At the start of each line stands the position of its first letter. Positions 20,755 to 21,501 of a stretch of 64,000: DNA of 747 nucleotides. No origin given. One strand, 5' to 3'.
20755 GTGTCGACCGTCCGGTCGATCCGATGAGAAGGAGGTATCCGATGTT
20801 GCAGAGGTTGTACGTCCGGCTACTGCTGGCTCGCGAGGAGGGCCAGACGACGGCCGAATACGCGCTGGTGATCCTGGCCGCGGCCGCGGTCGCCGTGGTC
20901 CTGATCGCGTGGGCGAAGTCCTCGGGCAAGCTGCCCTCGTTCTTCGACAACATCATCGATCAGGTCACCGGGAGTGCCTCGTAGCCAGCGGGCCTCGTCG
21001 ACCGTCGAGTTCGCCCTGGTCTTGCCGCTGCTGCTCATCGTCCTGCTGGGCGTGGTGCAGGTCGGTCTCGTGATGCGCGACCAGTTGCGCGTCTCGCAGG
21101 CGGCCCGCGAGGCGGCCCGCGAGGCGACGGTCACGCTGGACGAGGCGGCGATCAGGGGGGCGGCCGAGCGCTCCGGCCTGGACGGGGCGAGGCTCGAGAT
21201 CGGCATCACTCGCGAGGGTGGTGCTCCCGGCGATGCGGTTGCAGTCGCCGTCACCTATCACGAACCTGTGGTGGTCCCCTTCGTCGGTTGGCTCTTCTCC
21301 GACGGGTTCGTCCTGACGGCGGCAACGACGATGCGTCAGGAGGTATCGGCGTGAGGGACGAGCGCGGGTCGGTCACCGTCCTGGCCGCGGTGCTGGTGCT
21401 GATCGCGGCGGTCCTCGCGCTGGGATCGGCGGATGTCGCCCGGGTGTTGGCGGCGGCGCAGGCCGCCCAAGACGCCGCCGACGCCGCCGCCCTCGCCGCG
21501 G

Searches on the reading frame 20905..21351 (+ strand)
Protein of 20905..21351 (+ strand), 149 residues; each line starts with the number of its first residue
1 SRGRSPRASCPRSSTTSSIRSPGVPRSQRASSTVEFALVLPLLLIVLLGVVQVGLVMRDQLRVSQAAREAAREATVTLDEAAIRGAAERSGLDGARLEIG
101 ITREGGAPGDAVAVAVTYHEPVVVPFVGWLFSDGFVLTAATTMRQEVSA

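Call 74: search_protein_families(library=pfam, proteins=[window:20905-21351:+], max_evalue=0.0001)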
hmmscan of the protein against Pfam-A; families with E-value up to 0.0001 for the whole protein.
window:20905-21351:+ (149 aa): 1 family
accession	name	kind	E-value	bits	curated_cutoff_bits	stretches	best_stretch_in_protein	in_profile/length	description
PF07811.17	TadE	-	1.8e-15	57.2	22.9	1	31-72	2-43/43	TadE-like protein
